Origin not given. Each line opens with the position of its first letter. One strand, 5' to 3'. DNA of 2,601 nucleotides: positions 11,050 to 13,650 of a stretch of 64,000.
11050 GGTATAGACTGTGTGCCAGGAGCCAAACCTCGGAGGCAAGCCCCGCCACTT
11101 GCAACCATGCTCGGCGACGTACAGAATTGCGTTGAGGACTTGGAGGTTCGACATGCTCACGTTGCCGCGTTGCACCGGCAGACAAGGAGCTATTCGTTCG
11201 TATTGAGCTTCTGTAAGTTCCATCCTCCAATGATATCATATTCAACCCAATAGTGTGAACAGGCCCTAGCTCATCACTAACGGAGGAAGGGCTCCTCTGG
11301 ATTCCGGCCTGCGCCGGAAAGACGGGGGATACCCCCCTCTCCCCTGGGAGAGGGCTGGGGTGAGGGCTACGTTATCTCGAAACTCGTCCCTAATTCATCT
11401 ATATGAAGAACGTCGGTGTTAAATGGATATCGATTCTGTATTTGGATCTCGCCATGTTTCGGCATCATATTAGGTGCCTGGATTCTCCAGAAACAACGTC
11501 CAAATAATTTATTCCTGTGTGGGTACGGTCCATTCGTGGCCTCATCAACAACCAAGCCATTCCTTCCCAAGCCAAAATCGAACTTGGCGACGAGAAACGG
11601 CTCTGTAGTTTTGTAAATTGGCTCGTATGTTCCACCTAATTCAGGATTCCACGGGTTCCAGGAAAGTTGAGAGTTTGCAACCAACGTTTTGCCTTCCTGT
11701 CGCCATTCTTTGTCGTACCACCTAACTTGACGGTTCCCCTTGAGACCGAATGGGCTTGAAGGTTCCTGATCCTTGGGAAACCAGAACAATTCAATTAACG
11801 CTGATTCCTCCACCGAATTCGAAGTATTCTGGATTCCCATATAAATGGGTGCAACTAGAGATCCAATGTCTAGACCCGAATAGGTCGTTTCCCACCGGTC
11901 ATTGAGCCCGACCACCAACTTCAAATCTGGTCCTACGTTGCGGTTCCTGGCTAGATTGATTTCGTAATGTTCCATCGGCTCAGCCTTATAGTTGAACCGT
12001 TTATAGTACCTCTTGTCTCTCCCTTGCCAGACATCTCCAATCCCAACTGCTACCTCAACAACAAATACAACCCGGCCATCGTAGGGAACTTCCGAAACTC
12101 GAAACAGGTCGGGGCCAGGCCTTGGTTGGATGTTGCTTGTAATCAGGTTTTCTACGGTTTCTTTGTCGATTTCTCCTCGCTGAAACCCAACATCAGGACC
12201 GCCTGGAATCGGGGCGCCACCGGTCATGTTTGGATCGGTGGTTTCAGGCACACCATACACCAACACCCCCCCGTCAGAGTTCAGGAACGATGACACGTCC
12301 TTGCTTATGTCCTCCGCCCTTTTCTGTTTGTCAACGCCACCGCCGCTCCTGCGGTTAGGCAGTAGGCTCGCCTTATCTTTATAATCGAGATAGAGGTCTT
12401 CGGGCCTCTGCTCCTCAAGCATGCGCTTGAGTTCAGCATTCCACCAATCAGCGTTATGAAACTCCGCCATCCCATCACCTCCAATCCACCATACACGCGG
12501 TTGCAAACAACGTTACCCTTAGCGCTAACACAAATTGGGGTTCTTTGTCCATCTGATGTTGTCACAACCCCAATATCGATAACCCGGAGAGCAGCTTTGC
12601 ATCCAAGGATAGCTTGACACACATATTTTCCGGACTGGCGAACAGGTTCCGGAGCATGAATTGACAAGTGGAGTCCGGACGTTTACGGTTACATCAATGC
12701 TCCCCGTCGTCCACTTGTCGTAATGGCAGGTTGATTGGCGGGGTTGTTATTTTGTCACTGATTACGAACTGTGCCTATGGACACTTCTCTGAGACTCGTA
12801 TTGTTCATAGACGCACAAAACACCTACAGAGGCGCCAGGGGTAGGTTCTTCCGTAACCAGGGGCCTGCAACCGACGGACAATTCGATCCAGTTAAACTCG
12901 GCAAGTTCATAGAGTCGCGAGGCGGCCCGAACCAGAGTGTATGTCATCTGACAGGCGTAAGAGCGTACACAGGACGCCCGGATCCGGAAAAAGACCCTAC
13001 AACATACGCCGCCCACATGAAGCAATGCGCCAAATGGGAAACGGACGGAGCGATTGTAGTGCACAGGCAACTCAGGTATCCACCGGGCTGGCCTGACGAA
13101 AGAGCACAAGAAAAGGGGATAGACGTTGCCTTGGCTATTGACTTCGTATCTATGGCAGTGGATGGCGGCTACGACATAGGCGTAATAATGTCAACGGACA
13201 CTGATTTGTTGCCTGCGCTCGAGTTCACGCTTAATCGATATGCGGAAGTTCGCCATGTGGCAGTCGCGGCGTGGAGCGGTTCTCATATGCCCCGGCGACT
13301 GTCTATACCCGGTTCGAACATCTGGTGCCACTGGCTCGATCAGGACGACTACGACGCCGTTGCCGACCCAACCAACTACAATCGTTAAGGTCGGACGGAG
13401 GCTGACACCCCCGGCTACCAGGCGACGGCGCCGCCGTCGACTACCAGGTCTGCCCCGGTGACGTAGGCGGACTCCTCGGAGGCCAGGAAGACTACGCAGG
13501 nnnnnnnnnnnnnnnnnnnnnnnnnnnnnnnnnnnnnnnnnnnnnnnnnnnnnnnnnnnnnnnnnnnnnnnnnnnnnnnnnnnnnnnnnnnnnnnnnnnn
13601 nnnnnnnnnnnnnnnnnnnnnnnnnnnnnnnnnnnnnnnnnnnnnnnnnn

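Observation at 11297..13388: AT-richer islet with divergent Schlafen/AlbA_2-like and NYN-nuclease genes: candidate two-gene defence module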

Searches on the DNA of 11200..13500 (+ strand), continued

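Call 114: search_with_rna_model(model_id=R1, sources=[L120, L121, L122, L123, L124, L125, L126, L127], max_evalue=1, filters=off, show_alignments=6)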
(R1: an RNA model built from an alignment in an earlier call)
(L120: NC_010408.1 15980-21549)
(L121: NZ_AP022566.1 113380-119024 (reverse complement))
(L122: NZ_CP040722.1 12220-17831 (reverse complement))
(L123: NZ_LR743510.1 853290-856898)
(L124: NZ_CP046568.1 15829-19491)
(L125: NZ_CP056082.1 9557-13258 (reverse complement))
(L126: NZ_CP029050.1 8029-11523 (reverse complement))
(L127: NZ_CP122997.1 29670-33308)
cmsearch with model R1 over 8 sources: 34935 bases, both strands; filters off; matches with E-value up to 1: 7.
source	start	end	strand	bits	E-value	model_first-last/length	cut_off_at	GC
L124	1437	1490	+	46.9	2e-12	1-56/56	no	0.56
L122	2414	2459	+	45.3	6.7e-12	1-56/56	no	0.57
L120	2430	2475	+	25.8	1.4e-05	1-56/56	no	0.63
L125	1437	1486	+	25.6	1.6e-05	1-56/56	no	0.52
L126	1433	1476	+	22.3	0.00019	1-56/56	no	0.59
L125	1263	1308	+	16.3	0.018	8-49/56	no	0.7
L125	2307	2352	+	14.1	0.093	8-49/56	no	0.7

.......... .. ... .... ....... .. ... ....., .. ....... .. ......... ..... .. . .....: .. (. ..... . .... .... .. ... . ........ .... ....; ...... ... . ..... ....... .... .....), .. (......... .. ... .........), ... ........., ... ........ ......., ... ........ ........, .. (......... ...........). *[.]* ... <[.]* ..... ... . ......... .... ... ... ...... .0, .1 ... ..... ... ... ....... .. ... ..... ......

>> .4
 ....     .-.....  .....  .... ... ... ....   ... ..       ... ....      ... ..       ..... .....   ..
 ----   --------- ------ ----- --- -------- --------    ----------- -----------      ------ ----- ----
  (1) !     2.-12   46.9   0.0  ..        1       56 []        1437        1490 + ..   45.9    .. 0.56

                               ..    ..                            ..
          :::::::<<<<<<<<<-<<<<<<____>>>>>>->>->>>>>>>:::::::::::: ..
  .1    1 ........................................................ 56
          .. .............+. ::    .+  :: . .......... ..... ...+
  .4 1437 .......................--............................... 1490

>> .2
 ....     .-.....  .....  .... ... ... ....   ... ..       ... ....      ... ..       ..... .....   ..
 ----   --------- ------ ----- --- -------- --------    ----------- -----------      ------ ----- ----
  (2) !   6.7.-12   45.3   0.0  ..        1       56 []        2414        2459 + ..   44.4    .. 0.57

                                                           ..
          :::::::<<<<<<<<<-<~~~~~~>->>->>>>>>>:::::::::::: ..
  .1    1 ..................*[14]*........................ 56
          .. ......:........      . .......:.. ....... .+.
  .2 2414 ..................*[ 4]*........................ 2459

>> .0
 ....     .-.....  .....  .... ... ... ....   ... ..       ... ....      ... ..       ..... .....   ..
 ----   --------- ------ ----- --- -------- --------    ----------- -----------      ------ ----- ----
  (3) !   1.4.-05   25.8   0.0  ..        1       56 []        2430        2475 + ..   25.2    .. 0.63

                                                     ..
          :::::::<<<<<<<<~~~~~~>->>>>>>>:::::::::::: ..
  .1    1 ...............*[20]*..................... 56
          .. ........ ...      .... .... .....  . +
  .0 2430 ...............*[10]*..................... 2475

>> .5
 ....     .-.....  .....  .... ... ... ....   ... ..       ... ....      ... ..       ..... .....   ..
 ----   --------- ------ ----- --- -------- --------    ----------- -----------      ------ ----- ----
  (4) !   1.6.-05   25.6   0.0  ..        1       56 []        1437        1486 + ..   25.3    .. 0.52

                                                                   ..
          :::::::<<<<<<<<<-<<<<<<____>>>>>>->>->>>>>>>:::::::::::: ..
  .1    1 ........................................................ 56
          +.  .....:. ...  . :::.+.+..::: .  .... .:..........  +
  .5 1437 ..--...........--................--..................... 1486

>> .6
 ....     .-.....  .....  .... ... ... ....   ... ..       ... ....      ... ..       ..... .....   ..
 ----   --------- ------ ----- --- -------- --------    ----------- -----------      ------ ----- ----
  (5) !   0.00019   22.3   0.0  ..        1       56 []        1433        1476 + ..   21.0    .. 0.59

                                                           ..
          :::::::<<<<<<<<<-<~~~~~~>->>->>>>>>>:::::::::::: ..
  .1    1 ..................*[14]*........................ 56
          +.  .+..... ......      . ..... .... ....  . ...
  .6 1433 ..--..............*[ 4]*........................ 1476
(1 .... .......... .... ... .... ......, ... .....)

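Call 115: search_rna_families(sources=[L064, L078, L073, L122, L124, L120, L046], threshold=evalue, max_evalue=1)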
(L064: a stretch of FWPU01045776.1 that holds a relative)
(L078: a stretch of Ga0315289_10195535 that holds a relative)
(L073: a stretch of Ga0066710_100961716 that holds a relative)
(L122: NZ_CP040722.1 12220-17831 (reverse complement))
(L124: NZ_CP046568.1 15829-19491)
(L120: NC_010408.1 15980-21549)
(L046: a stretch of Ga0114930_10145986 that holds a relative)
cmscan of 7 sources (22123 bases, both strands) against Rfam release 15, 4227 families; matches with E-value up to 1: 0.
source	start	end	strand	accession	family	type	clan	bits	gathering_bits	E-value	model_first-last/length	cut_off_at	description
